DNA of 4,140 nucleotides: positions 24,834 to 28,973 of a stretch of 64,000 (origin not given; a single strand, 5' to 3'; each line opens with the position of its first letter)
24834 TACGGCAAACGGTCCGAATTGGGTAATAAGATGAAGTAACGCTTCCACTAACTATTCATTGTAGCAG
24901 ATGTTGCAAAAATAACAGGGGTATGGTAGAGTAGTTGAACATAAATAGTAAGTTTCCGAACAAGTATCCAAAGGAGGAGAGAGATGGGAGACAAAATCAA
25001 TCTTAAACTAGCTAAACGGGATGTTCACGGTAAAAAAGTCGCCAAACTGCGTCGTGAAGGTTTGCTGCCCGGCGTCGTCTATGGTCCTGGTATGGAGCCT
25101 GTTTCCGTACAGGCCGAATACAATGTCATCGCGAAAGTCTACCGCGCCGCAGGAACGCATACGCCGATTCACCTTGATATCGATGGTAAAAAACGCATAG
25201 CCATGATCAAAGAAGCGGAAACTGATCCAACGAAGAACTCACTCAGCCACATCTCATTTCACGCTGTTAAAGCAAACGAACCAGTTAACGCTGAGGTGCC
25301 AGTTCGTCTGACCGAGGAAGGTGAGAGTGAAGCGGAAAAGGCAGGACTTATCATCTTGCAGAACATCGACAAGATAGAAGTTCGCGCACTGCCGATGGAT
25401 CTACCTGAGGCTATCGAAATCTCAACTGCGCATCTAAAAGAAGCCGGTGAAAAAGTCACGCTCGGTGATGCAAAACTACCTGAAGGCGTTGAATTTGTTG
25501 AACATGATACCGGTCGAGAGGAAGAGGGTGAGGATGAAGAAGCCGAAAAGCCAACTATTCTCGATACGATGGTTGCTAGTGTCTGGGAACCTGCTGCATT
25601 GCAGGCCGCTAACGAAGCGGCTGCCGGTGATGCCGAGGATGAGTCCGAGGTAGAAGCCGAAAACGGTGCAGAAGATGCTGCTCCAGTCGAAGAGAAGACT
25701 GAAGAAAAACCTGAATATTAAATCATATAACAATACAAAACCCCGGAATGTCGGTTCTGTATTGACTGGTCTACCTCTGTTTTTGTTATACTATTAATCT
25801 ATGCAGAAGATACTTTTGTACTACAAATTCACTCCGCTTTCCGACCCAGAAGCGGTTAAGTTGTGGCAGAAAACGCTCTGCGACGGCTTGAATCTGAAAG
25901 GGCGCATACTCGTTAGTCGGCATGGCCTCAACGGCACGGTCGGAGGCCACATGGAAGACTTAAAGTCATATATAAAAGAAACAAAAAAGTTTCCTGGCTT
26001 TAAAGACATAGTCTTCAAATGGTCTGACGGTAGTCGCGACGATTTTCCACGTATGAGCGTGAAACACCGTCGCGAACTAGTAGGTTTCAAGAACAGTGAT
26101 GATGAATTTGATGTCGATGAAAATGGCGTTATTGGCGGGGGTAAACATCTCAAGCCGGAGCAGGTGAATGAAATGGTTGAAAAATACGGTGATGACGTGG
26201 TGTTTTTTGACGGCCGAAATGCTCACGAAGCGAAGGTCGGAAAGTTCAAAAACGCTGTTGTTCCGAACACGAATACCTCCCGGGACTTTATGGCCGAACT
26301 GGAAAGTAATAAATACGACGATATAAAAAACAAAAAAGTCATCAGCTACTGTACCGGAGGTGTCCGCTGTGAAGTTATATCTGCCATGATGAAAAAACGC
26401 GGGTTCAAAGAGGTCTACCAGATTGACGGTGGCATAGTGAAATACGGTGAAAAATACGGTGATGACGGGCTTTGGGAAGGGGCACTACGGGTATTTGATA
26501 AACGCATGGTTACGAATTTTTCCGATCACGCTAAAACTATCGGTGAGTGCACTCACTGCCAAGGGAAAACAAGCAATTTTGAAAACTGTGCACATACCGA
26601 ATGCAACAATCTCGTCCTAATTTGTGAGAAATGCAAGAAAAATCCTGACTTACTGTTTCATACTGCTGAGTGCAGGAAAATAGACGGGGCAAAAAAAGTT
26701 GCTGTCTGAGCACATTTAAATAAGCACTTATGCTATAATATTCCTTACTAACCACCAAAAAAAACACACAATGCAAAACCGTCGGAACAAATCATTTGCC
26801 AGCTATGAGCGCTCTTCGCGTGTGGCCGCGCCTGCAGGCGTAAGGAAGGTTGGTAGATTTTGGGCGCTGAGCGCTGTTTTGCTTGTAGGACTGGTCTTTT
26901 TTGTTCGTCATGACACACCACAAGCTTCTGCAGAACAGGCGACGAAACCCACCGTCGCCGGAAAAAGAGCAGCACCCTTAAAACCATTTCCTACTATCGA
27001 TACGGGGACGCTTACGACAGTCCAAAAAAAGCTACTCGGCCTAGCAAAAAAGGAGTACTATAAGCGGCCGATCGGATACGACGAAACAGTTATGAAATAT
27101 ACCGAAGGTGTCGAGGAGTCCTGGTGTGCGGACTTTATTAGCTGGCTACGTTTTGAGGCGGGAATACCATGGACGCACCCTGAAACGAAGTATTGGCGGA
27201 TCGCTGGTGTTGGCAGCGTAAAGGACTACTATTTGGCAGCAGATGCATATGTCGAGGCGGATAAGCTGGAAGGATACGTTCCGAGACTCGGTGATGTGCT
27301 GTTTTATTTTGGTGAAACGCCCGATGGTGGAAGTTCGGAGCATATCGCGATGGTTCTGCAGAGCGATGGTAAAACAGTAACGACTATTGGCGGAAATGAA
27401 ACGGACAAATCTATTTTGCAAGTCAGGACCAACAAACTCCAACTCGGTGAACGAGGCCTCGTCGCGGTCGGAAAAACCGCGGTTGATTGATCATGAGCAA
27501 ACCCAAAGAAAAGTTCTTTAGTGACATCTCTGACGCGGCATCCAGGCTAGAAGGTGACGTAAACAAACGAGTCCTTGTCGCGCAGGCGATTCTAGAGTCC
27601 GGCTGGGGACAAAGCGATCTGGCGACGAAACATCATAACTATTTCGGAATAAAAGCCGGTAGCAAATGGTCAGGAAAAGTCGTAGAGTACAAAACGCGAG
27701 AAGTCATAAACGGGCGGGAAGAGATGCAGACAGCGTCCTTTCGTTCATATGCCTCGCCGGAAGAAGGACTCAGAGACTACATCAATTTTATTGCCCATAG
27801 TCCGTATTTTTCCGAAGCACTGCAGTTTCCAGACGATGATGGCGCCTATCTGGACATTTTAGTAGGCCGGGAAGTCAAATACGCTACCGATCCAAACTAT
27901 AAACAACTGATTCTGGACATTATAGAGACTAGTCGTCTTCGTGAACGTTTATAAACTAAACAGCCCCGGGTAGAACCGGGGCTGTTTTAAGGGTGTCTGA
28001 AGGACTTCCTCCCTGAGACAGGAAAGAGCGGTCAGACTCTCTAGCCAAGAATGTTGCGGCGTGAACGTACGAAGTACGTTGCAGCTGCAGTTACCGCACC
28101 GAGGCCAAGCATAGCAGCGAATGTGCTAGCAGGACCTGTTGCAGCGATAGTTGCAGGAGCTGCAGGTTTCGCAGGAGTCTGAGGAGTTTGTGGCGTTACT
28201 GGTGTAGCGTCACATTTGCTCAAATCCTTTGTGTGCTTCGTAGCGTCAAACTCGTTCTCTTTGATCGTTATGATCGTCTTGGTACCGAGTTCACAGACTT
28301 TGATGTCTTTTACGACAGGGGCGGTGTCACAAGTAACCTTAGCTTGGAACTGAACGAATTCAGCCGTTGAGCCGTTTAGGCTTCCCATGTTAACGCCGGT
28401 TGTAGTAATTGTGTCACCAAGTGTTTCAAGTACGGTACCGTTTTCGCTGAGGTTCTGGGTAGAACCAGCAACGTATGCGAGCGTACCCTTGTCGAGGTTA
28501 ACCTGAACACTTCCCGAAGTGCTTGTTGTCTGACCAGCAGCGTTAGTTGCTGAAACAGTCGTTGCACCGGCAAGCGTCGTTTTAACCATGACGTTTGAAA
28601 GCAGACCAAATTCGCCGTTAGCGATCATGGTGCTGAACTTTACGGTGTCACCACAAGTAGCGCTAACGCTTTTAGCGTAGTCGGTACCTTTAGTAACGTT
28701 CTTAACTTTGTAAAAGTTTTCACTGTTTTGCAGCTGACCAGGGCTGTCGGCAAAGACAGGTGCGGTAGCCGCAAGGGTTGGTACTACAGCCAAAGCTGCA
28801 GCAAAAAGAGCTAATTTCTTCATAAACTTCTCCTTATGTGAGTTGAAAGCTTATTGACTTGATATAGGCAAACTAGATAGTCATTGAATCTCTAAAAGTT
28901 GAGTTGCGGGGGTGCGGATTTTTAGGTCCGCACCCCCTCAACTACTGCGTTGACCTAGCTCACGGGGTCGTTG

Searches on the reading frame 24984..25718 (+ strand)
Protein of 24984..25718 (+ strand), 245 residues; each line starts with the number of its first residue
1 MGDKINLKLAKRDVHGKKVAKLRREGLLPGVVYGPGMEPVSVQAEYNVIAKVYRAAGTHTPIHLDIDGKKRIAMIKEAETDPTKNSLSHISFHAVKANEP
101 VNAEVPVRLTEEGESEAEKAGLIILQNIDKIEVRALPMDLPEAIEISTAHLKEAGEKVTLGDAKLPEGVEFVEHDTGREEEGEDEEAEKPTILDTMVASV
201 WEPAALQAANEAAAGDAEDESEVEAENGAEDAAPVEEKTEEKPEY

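Call 66: search_protein_families(library=pfam, proteins=[window:24984-25718:+], max_evalue=0.001)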
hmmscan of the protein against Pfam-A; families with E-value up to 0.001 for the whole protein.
window:24984-25718:+ (245 aa): 2 families
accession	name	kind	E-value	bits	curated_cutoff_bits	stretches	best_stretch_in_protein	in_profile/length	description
PF01386.24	Ribosomal_L25p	-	3.8e-17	63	23.6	1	7-92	1-82/82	Ribosomal L25p family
PF14693.11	Ribosomal_TL5_C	-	1.7e-15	57.6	27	1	101-175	2-73/84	Ribosomal protein TL5, C-terminal domain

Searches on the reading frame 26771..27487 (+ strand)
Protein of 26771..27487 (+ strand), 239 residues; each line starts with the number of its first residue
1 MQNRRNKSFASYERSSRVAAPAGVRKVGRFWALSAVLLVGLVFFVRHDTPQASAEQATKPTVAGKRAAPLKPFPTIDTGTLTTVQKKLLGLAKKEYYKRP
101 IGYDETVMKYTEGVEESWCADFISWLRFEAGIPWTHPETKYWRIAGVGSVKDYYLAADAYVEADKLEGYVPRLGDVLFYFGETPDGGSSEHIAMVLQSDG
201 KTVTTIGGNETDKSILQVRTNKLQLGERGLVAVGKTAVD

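Call 8: search_protein_families(library=pfam, proteins=[window:26771-27487:+], max_evalue=0.1)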
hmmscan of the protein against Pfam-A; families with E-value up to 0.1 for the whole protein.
window:26771-27487:+ (239 aa): 1 family
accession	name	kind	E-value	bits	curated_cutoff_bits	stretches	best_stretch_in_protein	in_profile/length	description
PF05257.22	CHAP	-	2.6e-07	31.5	26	1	116-209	6-81/81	CHAP domain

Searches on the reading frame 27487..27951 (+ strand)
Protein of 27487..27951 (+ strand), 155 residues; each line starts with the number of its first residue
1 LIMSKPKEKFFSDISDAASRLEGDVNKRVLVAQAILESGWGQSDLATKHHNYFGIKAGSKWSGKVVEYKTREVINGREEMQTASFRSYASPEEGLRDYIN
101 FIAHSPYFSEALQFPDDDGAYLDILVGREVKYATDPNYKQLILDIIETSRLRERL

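Call 8: search_protein_families(library=pfam, proteins=[window:27487-27951:+], max_evalue=0.1)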
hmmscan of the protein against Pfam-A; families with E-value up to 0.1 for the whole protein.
window:27487-27951:+ (155 aa): 1 family
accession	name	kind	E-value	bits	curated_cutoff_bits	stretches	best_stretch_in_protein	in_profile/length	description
PF01832.25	Glucosaminidase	-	4.7e-30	105.2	30.2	1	23-149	11-121/123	Mannosyl-glycoprotein endo-beta-N-acetylglucosaminidase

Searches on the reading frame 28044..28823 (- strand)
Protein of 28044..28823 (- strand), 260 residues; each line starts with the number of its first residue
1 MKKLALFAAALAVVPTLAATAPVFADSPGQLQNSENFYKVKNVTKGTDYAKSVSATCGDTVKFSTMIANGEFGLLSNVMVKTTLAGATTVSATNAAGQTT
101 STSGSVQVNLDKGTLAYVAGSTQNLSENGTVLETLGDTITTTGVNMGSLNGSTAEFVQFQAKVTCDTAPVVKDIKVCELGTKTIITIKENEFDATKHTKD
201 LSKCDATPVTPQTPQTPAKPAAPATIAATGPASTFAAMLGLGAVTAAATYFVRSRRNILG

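Call 8: search_protein_families(library=pfam, proteins=[window:28044-28823:-], max_evalue=0.1)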
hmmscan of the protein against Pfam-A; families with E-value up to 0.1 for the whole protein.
window:28044-28823:- (260 aa): 1 family
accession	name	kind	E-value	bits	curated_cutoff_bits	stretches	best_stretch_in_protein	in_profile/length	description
PF21377.3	MurD_N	-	0.1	13.1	24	0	171-211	28-68/76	MurD N-terminal domain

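Call 67: search_protein_families(library=ncbifam, proteins=[window:28044-28823:-], max_evalue=0.1)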
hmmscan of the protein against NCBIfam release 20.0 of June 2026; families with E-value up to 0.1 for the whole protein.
window:28044-28823:- (260 aa): 0 families

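Call 93: find_homologous_proteins(query=window:28044-28823:-)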
Query window:28044-28823:- (260 aa): 223 proteins with E <= 0.001 among 4901 candidates; the best 120 are listed.
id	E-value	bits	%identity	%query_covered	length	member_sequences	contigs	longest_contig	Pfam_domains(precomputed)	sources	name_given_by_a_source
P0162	1.6e-157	540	100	100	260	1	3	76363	-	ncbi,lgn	-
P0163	6.8e-117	407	66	92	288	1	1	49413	-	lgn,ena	-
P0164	5.4e-104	365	61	95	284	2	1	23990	-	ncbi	-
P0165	4.6e-102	358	73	92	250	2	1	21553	-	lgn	-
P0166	1.5e-100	353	58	100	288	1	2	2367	-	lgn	-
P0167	3.9e-100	352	64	80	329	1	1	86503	-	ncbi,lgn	-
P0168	6.2e-98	345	60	100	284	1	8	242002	-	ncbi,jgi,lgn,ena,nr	ncbi:TPA: hypothetical protein DCF80_01255 [Candidatus Saccharibacteria bacterium]|nr:hypothetical p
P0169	1.5e-96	340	57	100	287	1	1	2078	-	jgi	jgi:hypothetical protein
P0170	5.7e-95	335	58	100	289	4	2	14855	-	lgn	-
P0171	8.1e-95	335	58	100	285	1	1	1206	-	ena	-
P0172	5.8e-93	328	59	100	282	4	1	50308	-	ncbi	-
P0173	5.8e-91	322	57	78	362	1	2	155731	-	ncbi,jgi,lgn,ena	-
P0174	1.6e-89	317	51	82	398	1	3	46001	-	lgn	-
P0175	2.2e-89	317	54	82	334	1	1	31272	-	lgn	-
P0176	2.5e-89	317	64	100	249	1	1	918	-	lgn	-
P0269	5.2e-63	230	45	87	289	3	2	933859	-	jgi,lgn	jgi:hypothetical protein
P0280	1.5e-59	219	37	100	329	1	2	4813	-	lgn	-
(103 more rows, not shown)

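Call 94: find_encoding_contigs(protein=P0162, flank=4000, max_places=3)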
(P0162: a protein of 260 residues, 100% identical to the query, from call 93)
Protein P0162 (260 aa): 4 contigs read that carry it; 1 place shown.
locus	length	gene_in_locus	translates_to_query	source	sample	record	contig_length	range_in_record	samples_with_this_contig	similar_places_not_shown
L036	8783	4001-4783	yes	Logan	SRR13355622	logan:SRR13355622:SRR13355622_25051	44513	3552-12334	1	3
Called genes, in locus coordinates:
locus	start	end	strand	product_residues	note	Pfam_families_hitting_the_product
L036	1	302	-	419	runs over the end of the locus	PF05195:AMP_N, PF00557:Peptidase_M24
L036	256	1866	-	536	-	PF01541:GIY-YIG (weak), PF27096:UvrC_M, PF02151:UVR, PF08459:UvrC_RNaseH_dom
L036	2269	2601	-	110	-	-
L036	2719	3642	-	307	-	-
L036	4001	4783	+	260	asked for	-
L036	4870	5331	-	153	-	PF01832:Glucosaminidase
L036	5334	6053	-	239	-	PF05257:CHAP (weak)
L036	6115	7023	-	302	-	PF17773:UPF0176_N, PF00581:Rhodanese, PF12368:Rhodanese_C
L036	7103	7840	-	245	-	PF01386:Ribosomal_L25p, PF14693:Ribosomal_TL5_C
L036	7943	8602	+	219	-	PF09335:VTT_dom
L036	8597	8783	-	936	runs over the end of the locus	PF00005:ABC_tran (faint), PF02463:SMC_N (faint), PF03193:RsgA_GTPase (faint), PF13191:AAA_16 (faint), PF13304:AAA_21 (faint), PF13401:AAA_22 (faint), PF17760:UvrA_inter, PF17755:UvrA_DNA-bind, +4 more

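Call 95: find_encoding_contigs(protein=P0269, flank=4000, max_places=1)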
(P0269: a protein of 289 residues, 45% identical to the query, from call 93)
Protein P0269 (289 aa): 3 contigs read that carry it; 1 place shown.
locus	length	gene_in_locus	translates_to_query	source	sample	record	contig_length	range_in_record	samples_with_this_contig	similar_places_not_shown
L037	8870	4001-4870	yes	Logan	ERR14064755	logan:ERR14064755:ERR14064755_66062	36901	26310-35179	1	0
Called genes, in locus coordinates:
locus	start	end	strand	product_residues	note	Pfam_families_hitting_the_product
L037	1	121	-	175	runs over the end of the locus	-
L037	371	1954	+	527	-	-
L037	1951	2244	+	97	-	PF18908:DUF5663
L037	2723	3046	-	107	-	-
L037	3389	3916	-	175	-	-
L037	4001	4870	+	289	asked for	-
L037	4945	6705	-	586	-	PF04760:IF2_N, PF00009:GTP_EFTU, PF00071:Ras (weak), PF01926:MMR_HSR1, PF10662:PduV-EutP (weak), PF22042:EF-G_D2, PF11987:IF-2, PF03144:GTP_EFTU_D2 (weak)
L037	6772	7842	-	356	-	PF21710:Spt6_S1 (faint), PF00575:S1, PF21543:CvfB_2nd (faint), PF23459:S1_RRP5 (faint), PF00575:S1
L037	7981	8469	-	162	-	-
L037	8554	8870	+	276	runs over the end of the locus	PF00480:ROK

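Call 96: find_encoding_contigs(protein=P0280, flank=4000, max_places=1)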
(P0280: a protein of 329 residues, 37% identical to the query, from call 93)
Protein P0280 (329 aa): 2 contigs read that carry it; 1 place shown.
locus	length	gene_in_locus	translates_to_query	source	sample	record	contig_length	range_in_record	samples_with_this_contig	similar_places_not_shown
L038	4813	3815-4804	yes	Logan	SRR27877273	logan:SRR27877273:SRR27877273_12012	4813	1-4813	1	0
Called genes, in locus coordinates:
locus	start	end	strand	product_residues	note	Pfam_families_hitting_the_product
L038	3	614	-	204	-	?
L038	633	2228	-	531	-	PF01541:GIY-YIG (weak), PF27096:UvrC_M, PF02151:UVR, PF08459:UvrC_RNaseH_dom, PF14520:HHH_5 (weak)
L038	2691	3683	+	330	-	-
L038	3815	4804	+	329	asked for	-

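Call 101: list_cluster_members(proteins=[P0162, P0017, P0168])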
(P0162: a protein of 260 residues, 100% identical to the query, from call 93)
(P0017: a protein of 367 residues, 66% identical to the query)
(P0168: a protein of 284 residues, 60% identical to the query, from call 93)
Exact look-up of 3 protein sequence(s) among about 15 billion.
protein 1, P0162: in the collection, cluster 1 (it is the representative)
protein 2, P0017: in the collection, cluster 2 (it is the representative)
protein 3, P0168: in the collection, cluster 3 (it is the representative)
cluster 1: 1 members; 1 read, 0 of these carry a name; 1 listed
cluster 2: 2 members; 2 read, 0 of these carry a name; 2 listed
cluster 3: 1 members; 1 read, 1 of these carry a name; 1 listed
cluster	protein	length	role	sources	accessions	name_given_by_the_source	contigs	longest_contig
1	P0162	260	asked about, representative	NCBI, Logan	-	-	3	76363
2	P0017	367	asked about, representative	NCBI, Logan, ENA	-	-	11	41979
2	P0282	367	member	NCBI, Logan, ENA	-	-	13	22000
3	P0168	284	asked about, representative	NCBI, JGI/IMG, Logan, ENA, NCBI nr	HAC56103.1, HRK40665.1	TPA: hypothetical protein DCF80_01255 [Candidatus Saccharibacteria bacterium] | hypothetical protein [Candidatus Saccharibacteria bacterium]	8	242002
